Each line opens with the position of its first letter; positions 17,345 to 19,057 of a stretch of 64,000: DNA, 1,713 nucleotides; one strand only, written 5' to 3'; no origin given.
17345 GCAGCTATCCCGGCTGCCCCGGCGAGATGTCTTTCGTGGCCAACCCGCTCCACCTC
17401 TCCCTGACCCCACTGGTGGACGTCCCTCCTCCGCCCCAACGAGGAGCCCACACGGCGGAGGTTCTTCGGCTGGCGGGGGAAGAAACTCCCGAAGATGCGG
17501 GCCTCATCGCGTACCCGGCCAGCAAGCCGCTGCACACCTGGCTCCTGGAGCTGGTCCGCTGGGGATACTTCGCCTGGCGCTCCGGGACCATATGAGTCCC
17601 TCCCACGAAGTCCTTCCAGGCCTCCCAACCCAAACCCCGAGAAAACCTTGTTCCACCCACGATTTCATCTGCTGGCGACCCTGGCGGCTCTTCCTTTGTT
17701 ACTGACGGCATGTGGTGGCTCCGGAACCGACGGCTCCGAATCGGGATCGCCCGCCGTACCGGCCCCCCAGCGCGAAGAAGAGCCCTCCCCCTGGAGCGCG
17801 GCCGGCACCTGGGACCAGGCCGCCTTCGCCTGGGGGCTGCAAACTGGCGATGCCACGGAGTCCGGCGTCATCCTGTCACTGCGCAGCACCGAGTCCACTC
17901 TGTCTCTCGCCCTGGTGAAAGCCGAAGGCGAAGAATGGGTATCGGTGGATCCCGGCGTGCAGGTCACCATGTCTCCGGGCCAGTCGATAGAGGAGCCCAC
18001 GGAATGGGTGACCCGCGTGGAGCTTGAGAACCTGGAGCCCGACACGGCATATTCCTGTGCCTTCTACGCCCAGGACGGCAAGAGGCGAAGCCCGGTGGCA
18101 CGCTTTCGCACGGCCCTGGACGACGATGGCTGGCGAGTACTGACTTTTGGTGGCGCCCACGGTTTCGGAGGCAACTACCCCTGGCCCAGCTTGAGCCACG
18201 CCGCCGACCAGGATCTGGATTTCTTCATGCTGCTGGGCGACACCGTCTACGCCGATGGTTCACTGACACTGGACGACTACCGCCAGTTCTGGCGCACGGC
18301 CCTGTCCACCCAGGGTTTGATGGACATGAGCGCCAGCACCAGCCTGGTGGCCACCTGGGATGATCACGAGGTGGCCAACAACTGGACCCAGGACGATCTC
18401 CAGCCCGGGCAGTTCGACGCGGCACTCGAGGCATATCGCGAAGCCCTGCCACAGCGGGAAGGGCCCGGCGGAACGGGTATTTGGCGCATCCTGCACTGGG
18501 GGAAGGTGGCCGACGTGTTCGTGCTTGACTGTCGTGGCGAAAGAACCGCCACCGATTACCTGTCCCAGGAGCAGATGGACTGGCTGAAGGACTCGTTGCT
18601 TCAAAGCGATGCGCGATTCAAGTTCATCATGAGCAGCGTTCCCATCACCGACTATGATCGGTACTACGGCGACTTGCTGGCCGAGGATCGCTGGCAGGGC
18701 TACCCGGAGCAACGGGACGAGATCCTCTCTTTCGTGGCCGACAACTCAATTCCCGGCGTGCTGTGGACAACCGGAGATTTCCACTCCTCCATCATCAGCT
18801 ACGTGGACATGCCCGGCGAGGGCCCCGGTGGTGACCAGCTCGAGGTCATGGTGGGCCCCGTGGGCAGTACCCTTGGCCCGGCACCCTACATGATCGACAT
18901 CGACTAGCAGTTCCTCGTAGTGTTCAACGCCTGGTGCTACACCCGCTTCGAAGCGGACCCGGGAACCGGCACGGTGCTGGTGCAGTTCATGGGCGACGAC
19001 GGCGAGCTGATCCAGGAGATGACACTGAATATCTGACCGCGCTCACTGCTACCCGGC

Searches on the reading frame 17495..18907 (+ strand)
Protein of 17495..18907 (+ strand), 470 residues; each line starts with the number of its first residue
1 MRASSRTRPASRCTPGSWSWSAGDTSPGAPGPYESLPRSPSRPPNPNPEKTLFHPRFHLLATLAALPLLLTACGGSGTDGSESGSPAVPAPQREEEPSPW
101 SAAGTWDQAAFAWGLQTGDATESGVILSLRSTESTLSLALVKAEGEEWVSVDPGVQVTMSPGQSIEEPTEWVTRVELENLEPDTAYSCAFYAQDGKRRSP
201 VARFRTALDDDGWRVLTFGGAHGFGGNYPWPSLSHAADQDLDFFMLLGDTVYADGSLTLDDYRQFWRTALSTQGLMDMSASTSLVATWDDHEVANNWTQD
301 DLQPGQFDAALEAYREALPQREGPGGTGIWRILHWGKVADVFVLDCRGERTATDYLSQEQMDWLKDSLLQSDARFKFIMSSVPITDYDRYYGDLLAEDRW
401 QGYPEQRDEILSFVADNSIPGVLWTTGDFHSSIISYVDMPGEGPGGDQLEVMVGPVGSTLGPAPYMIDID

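Call 48: search_protein_families(library=pfam, proteins=[window:17495-18907:+], max_evalue=0.00001)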
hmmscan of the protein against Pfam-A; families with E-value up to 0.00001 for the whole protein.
window:17495-18907:+ (470 aa): 1 family
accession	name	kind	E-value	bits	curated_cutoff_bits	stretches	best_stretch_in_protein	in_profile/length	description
PF09423.15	PhoD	-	1.6e-42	146.3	27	1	232-459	16-294/343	PhoD-like phosphatase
